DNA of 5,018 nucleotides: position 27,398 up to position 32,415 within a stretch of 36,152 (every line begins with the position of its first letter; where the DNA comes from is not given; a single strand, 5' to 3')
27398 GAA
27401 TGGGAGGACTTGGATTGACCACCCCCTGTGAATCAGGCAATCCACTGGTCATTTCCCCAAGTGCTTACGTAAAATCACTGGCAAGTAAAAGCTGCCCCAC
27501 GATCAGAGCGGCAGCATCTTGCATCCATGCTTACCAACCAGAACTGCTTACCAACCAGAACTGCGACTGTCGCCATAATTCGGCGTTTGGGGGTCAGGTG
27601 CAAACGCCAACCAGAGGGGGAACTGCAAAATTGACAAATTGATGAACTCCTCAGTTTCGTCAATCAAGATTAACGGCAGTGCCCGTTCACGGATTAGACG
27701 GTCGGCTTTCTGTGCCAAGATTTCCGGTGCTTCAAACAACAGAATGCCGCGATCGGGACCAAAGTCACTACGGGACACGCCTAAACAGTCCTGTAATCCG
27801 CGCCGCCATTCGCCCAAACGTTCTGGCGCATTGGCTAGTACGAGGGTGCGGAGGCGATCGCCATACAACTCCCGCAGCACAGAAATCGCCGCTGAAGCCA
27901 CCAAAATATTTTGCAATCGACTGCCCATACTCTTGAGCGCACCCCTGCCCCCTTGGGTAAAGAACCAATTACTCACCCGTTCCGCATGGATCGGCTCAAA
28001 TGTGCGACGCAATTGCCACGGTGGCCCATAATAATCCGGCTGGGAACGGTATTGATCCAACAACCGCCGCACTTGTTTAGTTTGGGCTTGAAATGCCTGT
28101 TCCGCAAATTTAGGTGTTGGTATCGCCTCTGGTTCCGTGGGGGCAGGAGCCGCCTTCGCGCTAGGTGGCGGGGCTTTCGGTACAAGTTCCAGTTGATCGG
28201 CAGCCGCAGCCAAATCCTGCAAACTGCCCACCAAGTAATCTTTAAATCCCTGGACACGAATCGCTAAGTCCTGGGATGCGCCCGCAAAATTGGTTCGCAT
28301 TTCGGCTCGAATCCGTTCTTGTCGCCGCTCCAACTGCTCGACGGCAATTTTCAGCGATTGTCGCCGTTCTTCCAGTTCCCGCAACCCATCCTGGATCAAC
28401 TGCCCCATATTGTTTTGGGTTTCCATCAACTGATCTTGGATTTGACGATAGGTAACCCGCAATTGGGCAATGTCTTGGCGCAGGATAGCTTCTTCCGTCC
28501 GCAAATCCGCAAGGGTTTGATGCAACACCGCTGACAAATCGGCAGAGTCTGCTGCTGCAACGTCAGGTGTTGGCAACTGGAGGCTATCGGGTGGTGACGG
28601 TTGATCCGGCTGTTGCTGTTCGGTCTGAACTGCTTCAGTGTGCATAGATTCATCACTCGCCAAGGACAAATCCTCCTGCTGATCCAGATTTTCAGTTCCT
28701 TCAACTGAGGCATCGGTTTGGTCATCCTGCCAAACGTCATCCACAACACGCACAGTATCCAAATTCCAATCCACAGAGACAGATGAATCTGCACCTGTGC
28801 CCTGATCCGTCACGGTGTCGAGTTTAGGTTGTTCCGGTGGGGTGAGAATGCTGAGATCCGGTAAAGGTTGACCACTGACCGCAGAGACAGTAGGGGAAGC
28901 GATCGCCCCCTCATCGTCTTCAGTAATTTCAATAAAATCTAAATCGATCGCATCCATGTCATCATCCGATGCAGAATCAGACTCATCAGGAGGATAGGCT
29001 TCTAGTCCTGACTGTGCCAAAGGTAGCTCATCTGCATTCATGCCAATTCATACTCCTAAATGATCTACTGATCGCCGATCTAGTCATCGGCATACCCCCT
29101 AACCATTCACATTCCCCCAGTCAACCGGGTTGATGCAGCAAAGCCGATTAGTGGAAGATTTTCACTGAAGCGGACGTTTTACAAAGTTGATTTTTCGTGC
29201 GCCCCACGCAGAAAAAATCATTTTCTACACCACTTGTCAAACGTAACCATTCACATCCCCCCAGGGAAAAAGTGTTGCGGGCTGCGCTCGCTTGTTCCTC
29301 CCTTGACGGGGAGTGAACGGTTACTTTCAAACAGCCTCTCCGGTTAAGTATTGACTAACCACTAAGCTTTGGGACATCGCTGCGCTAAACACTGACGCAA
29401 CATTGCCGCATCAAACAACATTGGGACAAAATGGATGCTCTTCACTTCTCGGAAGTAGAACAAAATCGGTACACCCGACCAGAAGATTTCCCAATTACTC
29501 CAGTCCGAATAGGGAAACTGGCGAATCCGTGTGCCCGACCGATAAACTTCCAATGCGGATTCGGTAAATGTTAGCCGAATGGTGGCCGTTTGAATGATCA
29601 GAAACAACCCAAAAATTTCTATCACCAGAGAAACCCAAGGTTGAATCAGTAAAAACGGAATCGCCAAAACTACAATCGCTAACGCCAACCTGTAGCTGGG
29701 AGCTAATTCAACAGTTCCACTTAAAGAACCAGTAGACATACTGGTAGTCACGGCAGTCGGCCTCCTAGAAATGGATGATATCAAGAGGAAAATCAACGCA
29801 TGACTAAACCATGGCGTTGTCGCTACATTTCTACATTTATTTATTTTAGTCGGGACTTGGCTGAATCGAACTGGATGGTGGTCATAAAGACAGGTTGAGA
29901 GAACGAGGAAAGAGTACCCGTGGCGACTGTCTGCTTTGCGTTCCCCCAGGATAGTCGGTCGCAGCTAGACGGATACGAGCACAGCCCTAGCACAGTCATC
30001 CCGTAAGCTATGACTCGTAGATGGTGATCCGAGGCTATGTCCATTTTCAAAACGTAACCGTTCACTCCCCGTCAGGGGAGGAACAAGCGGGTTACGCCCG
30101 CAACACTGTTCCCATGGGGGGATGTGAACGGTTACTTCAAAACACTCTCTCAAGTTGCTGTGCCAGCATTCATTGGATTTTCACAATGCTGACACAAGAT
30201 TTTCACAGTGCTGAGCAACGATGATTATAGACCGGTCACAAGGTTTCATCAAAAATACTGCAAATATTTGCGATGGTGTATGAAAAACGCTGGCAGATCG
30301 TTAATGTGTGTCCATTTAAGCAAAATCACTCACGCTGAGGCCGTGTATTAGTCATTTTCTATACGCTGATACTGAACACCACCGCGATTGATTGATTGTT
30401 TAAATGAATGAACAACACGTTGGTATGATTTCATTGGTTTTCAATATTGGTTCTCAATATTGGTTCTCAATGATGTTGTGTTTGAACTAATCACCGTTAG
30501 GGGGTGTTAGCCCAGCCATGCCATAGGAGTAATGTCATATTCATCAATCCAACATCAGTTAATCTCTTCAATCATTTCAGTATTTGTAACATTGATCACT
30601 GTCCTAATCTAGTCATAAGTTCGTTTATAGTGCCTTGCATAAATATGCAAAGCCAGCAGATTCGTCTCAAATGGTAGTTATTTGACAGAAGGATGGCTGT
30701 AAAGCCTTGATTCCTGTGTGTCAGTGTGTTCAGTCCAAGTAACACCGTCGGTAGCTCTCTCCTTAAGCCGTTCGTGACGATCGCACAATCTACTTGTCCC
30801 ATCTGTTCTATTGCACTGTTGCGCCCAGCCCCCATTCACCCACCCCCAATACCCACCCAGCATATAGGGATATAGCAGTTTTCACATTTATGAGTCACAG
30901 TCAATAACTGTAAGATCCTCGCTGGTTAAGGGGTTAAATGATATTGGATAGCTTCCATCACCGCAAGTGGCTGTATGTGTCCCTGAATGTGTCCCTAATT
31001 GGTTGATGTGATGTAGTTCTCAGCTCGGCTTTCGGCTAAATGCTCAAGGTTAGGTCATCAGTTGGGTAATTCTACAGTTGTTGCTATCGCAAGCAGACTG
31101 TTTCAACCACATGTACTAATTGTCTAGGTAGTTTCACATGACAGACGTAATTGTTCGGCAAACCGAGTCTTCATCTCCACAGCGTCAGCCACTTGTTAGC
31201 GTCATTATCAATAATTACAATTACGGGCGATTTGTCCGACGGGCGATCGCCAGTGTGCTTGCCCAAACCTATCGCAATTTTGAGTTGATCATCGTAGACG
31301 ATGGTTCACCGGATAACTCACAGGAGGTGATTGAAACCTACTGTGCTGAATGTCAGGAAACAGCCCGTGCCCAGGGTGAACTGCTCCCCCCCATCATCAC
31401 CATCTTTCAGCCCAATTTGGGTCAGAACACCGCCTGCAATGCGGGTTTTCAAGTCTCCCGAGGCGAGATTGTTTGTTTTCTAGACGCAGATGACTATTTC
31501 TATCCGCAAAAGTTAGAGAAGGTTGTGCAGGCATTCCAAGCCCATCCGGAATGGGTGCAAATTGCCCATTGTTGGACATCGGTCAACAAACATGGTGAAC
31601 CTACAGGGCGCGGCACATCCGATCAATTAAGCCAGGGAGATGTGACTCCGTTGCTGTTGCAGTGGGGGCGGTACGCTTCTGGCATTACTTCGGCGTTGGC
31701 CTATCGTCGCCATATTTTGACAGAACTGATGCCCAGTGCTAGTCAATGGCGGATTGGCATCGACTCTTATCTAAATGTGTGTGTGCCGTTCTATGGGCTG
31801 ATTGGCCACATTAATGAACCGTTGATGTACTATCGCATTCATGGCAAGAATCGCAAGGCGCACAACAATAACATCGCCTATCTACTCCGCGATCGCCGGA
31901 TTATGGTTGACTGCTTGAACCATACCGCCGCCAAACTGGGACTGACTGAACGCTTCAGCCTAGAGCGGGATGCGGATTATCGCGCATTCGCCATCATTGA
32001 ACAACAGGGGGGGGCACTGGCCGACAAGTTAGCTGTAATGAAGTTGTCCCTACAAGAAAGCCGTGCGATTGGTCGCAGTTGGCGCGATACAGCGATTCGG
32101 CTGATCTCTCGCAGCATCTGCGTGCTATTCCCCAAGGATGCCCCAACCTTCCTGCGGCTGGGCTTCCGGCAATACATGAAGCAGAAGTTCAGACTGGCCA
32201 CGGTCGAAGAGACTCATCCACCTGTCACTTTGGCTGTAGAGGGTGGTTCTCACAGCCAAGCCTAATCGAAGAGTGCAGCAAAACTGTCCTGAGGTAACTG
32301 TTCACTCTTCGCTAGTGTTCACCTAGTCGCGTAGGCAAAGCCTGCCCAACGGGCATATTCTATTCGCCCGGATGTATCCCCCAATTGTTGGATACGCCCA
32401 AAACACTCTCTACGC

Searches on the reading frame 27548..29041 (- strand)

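Call 11: search_protein_families(library=pfam, proteins=[window:27548-29041:-], max_evalue=0.00001)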
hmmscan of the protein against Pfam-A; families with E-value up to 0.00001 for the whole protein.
window:27548-29041:- (497 aa): 1 family
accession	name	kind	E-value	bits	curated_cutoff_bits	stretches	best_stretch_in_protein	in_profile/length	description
PF11285.13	DUF3086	-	1.2e-138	461.3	24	1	216-486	1-275/277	Protein of unknown function (DUF3086)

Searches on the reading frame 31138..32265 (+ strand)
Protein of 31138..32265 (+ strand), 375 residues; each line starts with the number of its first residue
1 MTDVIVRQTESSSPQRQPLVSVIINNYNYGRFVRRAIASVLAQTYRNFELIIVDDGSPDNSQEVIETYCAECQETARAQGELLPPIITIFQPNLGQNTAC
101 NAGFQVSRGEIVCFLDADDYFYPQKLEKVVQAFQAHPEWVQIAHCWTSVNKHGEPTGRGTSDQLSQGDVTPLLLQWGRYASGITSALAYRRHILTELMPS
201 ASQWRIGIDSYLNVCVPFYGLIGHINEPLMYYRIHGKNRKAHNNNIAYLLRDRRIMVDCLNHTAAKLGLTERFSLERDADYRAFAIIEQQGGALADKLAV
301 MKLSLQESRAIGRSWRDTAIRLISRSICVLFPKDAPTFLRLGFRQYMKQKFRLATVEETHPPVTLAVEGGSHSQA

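Call 11: search_protein_families(library=pfam, proteins=[window:31138-32265:+], max_evalue=0.00001)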
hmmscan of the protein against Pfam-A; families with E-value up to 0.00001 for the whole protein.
window:31138-32265:+ (375 aa): 3 families
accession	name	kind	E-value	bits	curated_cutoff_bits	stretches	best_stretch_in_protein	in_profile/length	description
PF00535.33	Glycos_transf_2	-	2e-31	109.6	23.3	1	21-138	1-108/168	Glycosyl transferase family 2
PF10111.15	Glyco_tranf_2_2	-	2e-10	41.1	27.3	1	32-170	14-147/276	Glycosyltransferase like family 2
PF13641.12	Glyco_tranf_2_3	-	3e-08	34.4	27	1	18-198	2-175/230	Glycosyltransferase like family 2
